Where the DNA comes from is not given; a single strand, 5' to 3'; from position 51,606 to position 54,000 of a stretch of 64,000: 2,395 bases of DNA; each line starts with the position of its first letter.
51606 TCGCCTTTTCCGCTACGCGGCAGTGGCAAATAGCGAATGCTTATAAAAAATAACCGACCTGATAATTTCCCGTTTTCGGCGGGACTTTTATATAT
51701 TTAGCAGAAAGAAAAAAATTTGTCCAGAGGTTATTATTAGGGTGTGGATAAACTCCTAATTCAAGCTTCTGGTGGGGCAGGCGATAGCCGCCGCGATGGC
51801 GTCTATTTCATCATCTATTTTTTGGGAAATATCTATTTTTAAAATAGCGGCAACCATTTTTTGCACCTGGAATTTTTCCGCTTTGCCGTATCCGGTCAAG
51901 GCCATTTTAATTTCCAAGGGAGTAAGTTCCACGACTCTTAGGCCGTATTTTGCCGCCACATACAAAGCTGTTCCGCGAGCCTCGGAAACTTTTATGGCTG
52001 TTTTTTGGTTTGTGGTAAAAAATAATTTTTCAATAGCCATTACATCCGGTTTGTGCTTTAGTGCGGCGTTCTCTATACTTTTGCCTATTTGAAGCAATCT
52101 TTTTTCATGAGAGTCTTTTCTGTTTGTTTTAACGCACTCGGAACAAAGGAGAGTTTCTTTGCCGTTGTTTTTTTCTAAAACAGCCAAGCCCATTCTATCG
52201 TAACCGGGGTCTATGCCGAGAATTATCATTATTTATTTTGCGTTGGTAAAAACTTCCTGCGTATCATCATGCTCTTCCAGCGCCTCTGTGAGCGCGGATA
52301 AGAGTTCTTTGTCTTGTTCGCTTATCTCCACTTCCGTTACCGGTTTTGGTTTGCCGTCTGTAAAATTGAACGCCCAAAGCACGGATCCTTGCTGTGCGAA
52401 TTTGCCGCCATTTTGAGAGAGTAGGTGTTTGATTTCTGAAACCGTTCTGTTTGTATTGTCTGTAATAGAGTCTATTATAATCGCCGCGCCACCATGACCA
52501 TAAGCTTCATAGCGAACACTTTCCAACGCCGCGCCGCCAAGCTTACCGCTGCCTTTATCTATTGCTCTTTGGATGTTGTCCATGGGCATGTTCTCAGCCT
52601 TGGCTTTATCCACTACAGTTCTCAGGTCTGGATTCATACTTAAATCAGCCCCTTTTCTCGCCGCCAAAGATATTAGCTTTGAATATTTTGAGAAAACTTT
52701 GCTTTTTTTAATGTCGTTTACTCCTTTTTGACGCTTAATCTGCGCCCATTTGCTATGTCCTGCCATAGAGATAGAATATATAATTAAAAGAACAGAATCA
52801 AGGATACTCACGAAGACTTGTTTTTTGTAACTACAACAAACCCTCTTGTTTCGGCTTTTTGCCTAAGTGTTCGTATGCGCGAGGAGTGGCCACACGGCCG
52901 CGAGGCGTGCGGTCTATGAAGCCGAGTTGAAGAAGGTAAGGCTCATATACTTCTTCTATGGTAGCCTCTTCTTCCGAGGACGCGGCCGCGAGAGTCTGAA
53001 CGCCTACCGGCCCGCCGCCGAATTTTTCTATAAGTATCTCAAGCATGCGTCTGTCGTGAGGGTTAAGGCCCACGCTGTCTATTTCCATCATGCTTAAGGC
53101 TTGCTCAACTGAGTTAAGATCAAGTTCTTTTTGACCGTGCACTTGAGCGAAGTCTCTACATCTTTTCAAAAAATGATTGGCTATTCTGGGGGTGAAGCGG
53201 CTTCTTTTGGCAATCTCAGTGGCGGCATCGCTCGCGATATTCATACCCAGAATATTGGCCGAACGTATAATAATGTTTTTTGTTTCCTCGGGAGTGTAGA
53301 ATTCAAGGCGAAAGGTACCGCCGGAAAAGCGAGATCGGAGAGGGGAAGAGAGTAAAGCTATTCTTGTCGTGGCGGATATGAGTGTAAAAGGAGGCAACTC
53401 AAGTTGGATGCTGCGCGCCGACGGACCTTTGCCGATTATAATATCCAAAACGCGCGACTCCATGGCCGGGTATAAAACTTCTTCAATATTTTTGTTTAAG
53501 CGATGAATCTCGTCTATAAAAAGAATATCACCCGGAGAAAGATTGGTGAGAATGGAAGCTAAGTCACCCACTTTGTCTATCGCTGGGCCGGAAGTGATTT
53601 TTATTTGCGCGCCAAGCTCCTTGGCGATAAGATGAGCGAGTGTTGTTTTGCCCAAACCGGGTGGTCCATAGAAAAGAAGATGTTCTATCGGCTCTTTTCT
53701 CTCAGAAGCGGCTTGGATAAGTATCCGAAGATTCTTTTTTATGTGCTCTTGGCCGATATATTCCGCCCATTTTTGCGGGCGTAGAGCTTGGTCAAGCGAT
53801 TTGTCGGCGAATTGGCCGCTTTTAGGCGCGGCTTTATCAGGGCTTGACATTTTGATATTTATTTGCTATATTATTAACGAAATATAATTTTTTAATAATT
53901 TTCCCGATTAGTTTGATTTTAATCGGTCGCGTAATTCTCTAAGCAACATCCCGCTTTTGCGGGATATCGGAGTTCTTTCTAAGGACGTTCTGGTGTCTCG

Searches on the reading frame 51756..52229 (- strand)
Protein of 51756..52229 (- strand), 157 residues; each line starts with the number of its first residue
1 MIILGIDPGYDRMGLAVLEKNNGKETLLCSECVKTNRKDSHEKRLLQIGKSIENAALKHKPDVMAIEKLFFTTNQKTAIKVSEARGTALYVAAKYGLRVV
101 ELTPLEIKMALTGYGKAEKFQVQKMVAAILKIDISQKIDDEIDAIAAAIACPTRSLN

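Call 12: search_protein_families(library=pfam, proteins=[window:51756-52229:-])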
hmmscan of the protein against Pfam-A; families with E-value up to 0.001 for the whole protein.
window:51756-52229:- (157 aa): 1 family
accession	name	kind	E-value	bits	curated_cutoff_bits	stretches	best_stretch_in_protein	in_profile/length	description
PF02075.23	RuvC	-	3.5e-38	131.2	22.2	1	3-150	1-147/148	Crossover junction endodeoxyribonuclease RuvC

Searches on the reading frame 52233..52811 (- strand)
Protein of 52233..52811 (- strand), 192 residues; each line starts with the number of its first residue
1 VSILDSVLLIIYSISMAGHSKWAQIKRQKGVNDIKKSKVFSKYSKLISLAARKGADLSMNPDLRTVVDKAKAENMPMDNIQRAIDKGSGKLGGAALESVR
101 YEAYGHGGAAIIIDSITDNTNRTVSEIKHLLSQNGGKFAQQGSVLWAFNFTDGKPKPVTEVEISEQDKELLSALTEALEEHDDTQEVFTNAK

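Call 12: search_protein_families(library=pfam, proteins=[window:52233-52811:-])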
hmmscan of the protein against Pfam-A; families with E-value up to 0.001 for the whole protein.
window:52233-52811:- (192 aa): 2 families
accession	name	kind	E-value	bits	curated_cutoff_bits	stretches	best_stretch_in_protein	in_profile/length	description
PF20772.2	TACO1_YebC_N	-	1.9e-28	99.2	36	1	20-90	1-73/73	TACO1/YebC protein N-terminal domain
PF01709.26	Transcrip_reg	-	1.3e-25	90.4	27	2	96-149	1-54/160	TACO1/YebC second and third domain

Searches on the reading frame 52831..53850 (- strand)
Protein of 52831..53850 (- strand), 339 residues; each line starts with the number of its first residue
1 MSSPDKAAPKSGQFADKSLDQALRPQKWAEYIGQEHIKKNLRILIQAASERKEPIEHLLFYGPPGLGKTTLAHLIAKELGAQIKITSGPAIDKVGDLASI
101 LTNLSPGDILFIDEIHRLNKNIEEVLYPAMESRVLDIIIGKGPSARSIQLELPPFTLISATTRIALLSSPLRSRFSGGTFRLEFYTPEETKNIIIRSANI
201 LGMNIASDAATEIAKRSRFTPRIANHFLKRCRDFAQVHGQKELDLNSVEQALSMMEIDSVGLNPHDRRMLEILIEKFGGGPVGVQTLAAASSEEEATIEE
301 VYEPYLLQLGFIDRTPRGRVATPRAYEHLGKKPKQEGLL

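Call 12: search_protein_families(library=pfam, proteins=[window:52831-53850:-])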
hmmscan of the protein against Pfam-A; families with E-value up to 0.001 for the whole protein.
window:52831-53850:- (339 aa): 11 families
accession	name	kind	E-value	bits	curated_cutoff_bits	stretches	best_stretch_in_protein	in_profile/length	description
PF05496.18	RuvB_N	-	2.4e-73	245.6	27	1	23-176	1-154/159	Holliday junction DNA helicase RuvB P-loop domain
PF17864.7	AAA_lid_4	-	1.1e-26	92.8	27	1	185-258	1-74/74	RuvB AAA lid domain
PF05491.19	RuvB_C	-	7.3e-26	90.4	24.7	1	260-329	2-71/72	RuvB C-terminal winged helix domain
PF00004.35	AAA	-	1.2e-19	71.5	21.2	1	58-176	1-124/131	ATPase family associated with various cellular activities (AAA)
PF07728.20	AAA_5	-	5.1e-10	39.9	22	1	57-175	1-139/139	AAA domain (dynein-related subfamily)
PF06068.19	TIP49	-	5.6e-07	29.5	23.8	1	19-86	13-81/347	TIP49 P-loop domain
PF01078.27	Mg_chelatase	-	2e-05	24.5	20.3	0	30-77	4-44/207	Magnesium chelatase, subunit ChlI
PF00910.28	RNA_helicase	-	0.00013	22.9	21.5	1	59-129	2-74/105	RNA helicase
PF13191.12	AAA_16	-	0.00032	21.7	32.6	0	33-83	4-53/167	AAA ATPase domain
PF13173.12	AAA_14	-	0.00052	20.5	27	0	58-138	5-94/129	AAA domain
PF14532.12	Sigma54_activ_2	-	0.0009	19.9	25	0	43-128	12-91/138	Sigma-54 interaction domain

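Call 13: find_encoding_contigs(protein=window:52831-53850:-, flank=3000, max_places=10)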
Protein window:52831-53850:- (339 aa): 23 contigs read that carry it; 1 place shown.
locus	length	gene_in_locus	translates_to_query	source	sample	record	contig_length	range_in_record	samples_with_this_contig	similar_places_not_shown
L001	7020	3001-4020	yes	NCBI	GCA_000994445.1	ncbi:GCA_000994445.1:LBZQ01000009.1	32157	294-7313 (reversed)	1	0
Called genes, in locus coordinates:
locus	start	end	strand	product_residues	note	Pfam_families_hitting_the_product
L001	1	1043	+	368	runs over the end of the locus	-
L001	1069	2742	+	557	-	PF05157:MshEN (faint), PF00437:T2SSE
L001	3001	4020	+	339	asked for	PF06068:TIP49 (faint), PF01078:Mg_chelatase (faint), PF05496:RuvB_N, PF00004:AAA, PF07728:AAA_5, PF17864:AAA_lid_4, PF05491:WHD_RuvB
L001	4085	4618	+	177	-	PF20772:TACO1_YebC_N, PF01709:Transcrip_reg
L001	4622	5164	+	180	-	PF02075:RuvC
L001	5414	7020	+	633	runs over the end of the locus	PF00912:Transgly, PF00905:Transpeptidase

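Call 20: find_related_loci(query=window:52831-53850:-, collection=genome_contigs, flank=10000)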
Query window:52831-53850:- (339 aa) in genome_contigs; peptide patterns used: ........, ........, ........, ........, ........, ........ (x = any residue, [..] = any of these).
599 stretches matched a pattern (row limit reached: there are more); 393 encode a relative of the query (tblastn E <= 1e-3); the best 80 are kept; 80 distinct loci.
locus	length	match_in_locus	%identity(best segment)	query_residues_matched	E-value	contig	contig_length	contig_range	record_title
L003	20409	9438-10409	76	5-329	2e-161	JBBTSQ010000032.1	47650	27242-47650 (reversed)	MAG: Patescibacteria group bacterium isolate H41-bin135_1 H41_bin135_1_000000000032, whole genome shotgun sequence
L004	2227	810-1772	75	19-339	5e-173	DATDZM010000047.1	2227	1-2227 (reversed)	MAG TPA_asm: Candidatus Paceibacterota bacterium isolate SMAG_U8192 k141_1377578, whole genome shotgun sequence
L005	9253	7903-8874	74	16-339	2e-160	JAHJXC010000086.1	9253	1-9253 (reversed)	MAG: Patescibacteria group bacterium isolate UML_A.mb.14 UML_A.mb.14_k141_150888, whole genome shotgun sequence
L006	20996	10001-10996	72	2-336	4e-159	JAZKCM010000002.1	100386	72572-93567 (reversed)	MAG: Patescibacteria group bacterium isolate ADI_H3L2_122-bin042_1 ADIH3L2_B042_1_000000000002, whole genome shotgun seq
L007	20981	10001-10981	72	1-330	1e-158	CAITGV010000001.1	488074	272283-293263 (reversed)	uncultured bacterium isolate Umea1p3_bin-723 genome assembly, contig: bin-723:1/5, whole genome shotgun sequence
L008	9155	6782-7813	71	1-339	6e-158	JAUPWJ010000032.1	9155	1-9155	MAG: Patescibacteria group bacterium isolate erpe_2018_sw_45hr_WHONDRS-SW48-000100_B_bin.30 scaffold_606045, whole genom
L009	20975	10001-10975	72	5-330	2e-157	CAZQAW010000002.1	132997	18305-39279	MAG TPA_asm: uncultured Candidatus Saccharibacteria bacterium isolate SRP286056_co1_162 genome assembly, contig: NODE_92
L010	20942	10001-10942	75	16-330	2e-157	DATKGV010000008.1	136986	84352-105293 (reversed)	MAG TPA_asm: Candidatus Paceibacterota bacterium isolate SMAG_U14560 k141_157777, whole genome shotgun sequence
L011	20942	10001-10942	75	16-330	1e-157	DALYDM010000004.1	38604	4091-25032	MAG TPA_asm: Candidatus Paceibacterota bacterium isolate CTOTU14227 NODE_204_length_38604_cov_5.394251, whole genome sho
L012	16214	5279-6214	75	17-329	8e-157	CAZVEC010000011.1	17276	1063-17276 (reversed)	MAG TPA_asm: uncultured Candidatus Saccharibacteria bacterium isolate SRP050083_co2_123 genome assembly, contig: NODE_23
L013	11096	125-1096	72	1-330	2e-156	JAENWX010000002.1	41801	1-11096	MAG: Candidatus Paceibacterota bacterium isolate 5_8_m_bin13 k141_661334_length_41801_cov_109.8067, whole genome shotgun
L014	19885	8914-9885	76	16-339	3e-156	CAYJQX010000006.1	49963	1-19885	MAG TPA_asm: uncultured Candidatus Saccharibacteria bacterium isolate ERP125453_co1_27 genome assembly, contig: NODE_474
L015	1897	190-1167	73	16-339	2e-169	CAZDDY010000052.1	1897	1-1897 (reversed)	MAG TPA_asm: uncultured Candidatus Saccharibacteria bacterium isolate binchicken_co128_376 genome assembly, contig: NODE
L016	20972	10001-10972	71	1-330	1e-155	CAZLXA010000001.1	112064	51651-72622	MAG TPA_asm: uncultured Candidatus Saccharibacteria bacterium isolate SRP272421_co2_734 genome assembly, contig: NODE_14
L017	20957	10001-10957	72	1-330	9e-156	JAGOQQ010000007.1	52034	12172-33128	MAG: Candidatus Paceibacterota bacterium isolate Gw_Bodden_bin_112 Gw_Bodden_710_length_52034_cov_17.241759, whole genom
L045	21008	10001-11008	70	10-339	3e-154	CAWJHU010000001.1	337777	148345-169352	MAG: Candidatus Nomurabacteria bacterium isolate MFD03726.bin.1.76 genome assembly, contig: contig_15232, whole genome s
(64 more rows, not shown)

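Call 51: find_homologous_proteins(query=window:52831-53850:-, max_evalue=1e-30)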
Query window:52831-53850:- (339 aa): 8000 proteins with E <= 1e-30 among 8000 candidates; the best 120 are listed.
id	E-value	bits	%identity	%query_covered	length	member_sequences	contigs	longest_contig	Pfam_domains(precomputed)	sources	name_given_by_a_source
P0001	2.4e-217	739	99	100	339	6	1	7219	PF06068.20,PF05491.20,PF17864.8,PF00004.36,PF05496.19,PF07728.21,PF01078.28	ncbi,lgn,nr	ncbi:MAG: Holliday junction branch migration DNA helicase RuvB [bacterium]|nr:Holliday junction bran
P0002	1.4e-199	680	91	100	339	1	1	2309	PF06068.20,PF05491.20,PF17864.8,PF00004.36,PF05496.19,PF07728.21,PF01078.28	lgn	-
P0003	6.8e-170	583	82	96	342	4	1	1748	PF06068.20,PF05491.20,PF17864.8,PF00004.36,PF05496.19,PF07728.21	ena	-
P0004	5.7e-169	580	82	96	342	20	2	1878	PF06068.20,PF05491.20,PF17864.8,PF00004.36,PF05496.19,PF07728.21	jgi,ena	-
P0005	9.6e-169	579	79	100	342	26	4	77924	PF06068.20,PF05491.20,PF17864.8,PF00004.36,PF05496.19,PF07728.21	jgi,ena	-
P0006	9.8e-169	579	81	96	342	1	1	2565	PF06068.20,PF05491.20,PF17864.8,PF00004.36,PF05496.19,PF07728.21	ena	-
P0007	1.1e-168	579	80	97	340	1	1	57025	PF06068.20,PF05491.20,PF17864.8,PF00004.36,PF05496.19,PF07728.21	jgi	-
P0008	1.3e-168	579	78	100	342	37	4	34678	PF06068.20,PF05491.20,PF17864.8,PF00004.36,PF05496.19,PF07728.21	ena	-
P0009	2.2e-168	578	81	96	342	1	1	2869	PF06068.20,PF05491.20,PF17864.8,PF00004.36,PF05496.19,PF07728.21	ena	-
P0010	2.8e-168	578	78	100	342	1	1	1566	PF06068.20,PF05491.20,PF17864.8,PF00004.36,PF05496.19,PF07728.21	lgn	-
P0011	3.0e-168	578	79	100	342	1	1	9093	PF06068.20,PF05491.20,PF17864.8,PF00004.36,PF05496.19,PF07728.21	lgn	-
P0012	1.5e-167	575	80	97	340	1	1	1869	PF06068.20,PF05491.20,PF17864.8,PF00004.36,PF05496.19,PF07728.21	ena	-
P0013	1.6e-167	575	80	97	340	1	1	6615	PF06068.20,PF05491.20,PF17864.8,PF00004.36,PF05496.19,PF07728.21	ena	-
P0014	3.3e-167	574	81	96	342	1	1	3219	PF13173.13,PF06068.20,PF05491.20,PF17864.8,PF00004.36,PF05496.19,PF07728.21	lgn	-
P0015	7.0e-167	573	78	100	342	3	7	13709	PF13173.13,PF05491.20,PF17864.8,PF00004.36,PF05496.19,PF07728.21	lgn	-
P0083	6.3e-155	534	75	96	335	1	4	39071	PF13173.13,PF05491.20,PF17864.8,PF00004.36,PF05496.19,PF07728.21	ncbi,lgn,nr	ncbi:MAG: Holliday junction branch migration DNA helicase RuvB [Candidatus Terrybacteria bacterium]|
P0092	1.6e-154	532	83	87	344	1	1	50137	PF05491.20,PF17864.8,PF00004.36,PF05496.19,PF07728.21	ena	-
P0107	3.0e-153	528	73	100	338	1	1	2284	PF13173.13,PF05491.20,PF17864.8,PF00004.36,PF05496.19,PF07728.21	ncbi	ncbi:MAG: Holliday junction branch migration DNA helicase RuvB [Candidatus Kuenenbacteria bacterium]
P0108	3.1e-153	528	76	94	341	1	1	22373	PF13173.13,PF05491.20,PF17864.8,PF00004.36,PF05496.19,PF07728.21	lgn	-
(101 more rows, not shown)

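Call 52: find_encoding_contigs(protein=P0107, flank=3000, max_places=3)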
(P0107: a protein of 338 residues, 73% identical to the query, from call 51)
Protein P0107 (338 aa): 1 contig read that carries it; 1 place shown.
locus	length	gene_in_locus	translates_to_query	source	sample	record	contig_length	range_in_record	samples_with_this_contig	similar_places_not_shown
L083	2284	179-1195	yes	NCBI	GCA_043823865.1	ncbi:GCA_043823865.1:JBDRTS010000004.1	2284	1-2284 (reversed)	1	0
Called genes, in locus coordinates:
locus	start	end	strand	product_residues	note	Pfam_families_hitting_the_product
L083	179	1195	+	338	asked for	PF05496:RuvB_N, PF00004:AAA, PF07728:AAA_5 (weak), PF13173:AAA_14 (faint), PF17864:AAA_lid_4, PF05491:WHD_RuvB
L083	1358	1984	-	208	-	PF12686:DUF3800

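Call 53: find_encoding_contigs(protein=P0083, flank=3000, max_places=3)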
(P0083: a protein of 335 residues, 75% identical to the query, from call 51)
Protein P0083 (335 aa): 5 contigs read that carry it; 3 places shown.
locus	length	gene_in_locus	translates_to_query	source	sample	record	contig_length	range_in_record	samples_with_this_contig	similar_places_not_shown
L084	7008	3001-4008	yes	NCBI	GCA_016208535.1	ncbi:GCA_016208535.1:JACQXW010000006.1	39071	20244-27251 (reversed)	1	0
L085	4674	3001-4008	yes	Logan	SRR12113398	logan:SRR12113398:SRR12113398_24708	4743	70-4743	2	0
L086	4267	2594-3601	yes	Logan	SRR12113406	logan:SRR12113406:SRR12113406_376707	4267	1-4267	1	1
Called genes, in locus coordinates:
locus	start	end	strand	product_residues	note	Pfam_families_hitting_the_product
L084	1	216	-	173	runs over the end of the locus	PF02367:TsaE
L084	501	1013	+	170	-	-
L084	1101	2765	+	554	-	PF05157:MshEN, PF00437:T2SSE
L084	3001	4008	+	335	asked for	PF05496:RuvB_N, PF07728:AAA_5 (weak), PF13173:AAA_14 (faint), PF00004:AAA, PF17864:AAA_lid_4, PF05491:WHD_RuvB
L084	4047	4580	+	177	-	PF20772:TACO1_YebC_N, PF01709:Transcrip_reg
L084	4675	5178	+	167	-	PF02075:RuvC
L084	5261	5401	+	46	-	-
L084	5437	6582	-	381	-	PF00579:tRNA-synt_1b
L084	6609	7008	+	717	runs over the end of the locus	PF00912:Transgly, PF00905:Transpeptidase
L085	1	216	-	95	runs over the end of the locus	?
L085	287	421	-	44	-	-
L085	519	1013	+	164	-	-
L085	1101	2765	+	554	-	PF05157:MshEN, PF00437:T2SSE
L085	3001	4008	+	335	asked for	PF05496:RuvB_N, PF07728:AAA_5 (weak), PF13173:AAA_14 (faint), PF00004:AAA, PF17864:AAA_lid_4, PF05491:WHD_RuvB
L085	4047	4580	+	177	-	PF20772:TACO1_YebC_N, PF01709:Transcrip_reg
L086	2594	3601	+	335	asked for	PF05496:RuvB_N, PF07728:AAA_5 (weak), PF13173:AAA_14 (faint), PF00004:AAA, PF17864:AAA_lid_4, PF05491:WHD_RuvB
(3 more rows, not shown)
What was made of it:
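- On Retron ncRNA: The neighbours are pilB, ruvB, yebC and ruvC (calls 12, 13, 53).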

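Call 54: find_encoding_contigs(protein=P0002, flank=3000, max_places=3)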
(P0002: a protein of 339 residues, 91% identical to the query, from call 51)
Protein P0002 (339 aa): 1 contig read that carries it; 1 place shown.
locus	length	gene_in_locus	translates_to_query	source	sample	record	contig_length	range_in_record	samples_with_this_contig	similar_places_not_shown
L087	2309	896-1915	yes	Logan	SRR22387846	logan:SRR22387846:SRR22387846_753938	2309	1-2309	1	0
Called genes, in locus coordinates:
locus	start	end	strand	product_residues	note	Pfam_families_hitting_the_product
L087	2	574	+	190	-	?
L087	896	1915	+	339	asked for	PF06068:TIP49 (faint), PF01078:Mg_chelatase (faint), PF05496:RuvB_N, PF00004:AAA, PF07728:AAA_5, PF17864:AAA_lid_4, PF05491:WHD_RuvB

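Call 55: find_encoding_contigs(protein=P0092, flank=3000, max_places=3)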
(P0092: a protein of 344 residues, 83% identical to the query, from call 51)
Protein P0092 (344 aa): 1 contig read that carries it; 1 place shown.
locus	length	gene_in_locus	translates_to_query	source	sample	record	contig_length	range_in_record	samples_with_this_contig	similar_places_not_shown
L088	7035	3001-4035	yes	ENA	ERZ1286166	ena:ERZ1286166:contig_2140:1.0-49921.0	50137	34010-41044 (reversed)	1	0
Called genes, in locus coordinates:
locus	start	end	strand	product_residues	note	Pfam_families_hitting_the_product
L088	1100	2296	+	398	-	PF00437:T2SSE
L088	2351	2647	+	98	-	PF00437:T2SSE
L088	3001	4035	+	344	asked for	PF05496:RuvB_N, PF00004:AAA, PF07728:AAA_5, PF17864:AAA_lid_4, PF05491:WHD_RuvB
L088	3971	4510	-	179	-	PF11495:TrmB_EBD_N (weak)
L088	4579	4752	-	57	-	PF01978:TrmB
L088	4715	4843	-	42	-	-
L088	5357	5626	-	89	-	-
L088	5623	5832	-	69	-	-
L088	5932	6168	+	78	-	PF02075:RuvC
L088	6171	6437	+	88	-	PF02075:RuvC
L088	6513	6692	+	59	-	-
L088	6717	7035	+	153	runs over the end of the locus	PF00912:Transgly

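Call 58: find_homologous_proteins(query=P0107, max_evalue=1e-30)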
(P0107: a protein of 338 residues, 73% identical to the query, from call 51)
Query P0107 (338 aa): 8000 proteins with E <= 1e-30 among 8000 candidates; the best 120 are listed.
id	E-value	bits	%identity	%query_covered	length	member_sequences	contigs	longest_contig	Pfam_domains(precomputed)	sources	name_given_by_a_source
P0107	1.6e-215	732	100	100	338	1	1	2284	PF13173.13,PF05491.20,PF17864.8,PF00004.36,PF05496.19,PF07728.21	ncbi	ncbi:MAG: Holliday junction branch migration DNA helicase RuvB [Candidatus Kuenenbacteria bacterium]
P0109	2.3e-215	732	100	100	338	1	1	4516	PF13173.13,PF05491.20,PF17864.8,PF00004.36,PF05496.19,PF07728.21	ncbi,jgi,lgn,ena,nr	ncbi:Holliday junction branch migration DNA helicase RuvB [Patescibacteria group bacterium]|nr:Holli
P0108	3.0e-208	709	97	99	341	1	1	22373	PF13173.13,PF05491.20,PF17864.8,PF00004.36,PF05496.19,PF07728.21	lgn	-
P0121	1.5e-184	631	84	100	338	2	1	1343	PF05491.20,PF17864.8,PF00004.36,PF05496.19,PF07728.21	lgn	-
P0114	6.4e-181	619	83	100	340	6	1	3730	PF05491.20,PF17864.8,PF00004.36,PF05496.19,PF07728.21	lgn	-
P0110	4.9e-179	613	81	100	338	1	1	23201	PF05491.20,PF17864.8,PF00004.36,PF05496.19,PF07728.21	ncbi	-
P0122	8.7e-179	612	82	100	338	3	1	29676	PF05491.20,PF17864.8,PF00004.36,PF05496.19,PF07728.21,PF13191.13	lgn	-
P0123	3.0e-176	604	82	100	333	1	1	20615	PF06068.20,PF05491.20,PF17864.8,PF00004.36,PF05496.19,PF07728.21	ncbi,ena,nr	ncbi:Holliday junction branch migration DNA helicase RuvB [Patescibacteria group bacterium]|nr:Holli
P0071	9.3e-176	602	82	100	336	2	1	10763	PF05491.20,PF17864.8,PF00004.36,PF05496.19,PF07728.21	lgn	-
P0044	3.1e-174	597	79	100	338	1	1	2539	PF06068.20,PF05491.20,PF17864.8,PF00004.36,PF05496.19,PF07728.21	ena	-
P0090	6.3e-173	593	81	98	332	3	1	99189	PF05491.20,PF17864.8,PF00004.36,PF05496.19,PF07728.21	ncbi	ncbi:MAG: Holliday junction branch migration DNA helicase RuvB [Candidatus Paceibacterota bacterium]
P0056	1.6e-172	591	80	99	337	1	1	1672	PF06068.20,PF05491.20,PF17864.8,PF00004.36,PF05496.19,PF07728.21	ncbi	-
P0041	3.6e-172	590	82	98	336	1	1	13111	PF05491.20,PF17864.8,PF00004.36,PF05496.19,PF07728.21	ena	-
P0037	3.9e-172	590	79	100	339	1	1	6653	PF06068.20,PF05491.20,PF17864.8,PF00004.36,PF05496.19,PF07728.21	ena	-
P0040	4.8e-172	590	82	98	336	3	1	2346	PF05491.20,PF17864.8,PF00004.36,PF05496.19,PF07728.21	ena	-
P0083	7.8e-171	586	80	100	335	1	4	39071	PF13173.13,PF05491.20,PF17864.8,PF00004.36,PF05496.19,PF07728.21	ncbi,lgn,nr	ncbi:MAG: Holliday junction branch migration DNA helicase RuvB [Candidatus Terrybacteria bacterium]|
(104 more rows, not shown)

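Call 59: find_encoding_contigs(protein=P0108, flank=3000, max_places=2)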
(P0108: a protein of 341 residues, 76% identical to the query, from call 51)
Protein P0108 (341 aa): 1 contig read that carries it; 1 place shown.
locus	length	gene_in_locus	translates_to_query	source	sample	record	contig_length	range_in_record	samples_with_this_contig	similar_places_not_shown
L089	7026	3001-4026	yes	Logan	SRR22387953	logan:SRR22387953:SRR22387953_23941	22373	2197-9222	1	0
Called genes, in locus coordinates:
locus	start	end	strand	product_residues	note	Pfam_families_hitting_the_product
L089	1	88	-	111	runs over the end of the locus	PF13441:Gly-zipper_YMGG (weak)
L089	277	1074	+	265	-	-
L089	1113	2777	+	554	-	PF00437:T2SSE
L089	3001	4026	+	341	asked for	PF13173:AAA_14 (faint), PF05496:RuvB_N, PF00004:AAA, PF07728:AAA_5 (weak), PF17864:AAA_lid_4, PF05491:WHD_RuvB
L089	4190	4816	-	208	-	PF12686:DUF3800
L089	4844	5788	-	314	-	PF04545:Sigma70_r4 (faint), PF08299:Bac_DnaA_C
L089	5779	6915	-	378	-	PF02518:HATPase_c, PF13589:HATPase_c_3, PF17942:Morc6_S5 (weak)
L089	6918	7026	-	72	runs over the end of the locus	-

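Call 82: search_protein_families(library=pfam, proteins=[L045:1677-2243:+])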
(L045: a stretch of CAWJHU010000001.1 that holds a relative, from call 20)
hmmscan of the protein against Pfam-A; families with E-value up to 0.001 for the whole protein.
L045:1677-2243:+ (189 aa): 5 families
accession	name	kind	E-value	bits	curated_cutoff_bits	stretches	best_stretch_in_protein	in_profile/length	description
PF01330.27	RuvA_N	-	3.7e-21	75.4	23.6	1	2-63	1-61/61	RuvA N terminal domain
PF14520.12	HHH_5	-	8e-16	58.7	27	1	73-131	1-57/57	Helix-hairpin-helix domain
PF07499.19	RuvA_C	-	2.9e-12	47.3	24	1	147-187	5-47/47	RuvA, C-terminal domain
PF00633.29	HHH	-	2e-06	27.8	24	0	111-126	13-28/30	Helix-hairpin-helix motif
PF12836.13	HHH_3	-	0.00053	20.5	27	0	107-134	12-38/65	Helix-hairpin-helix motif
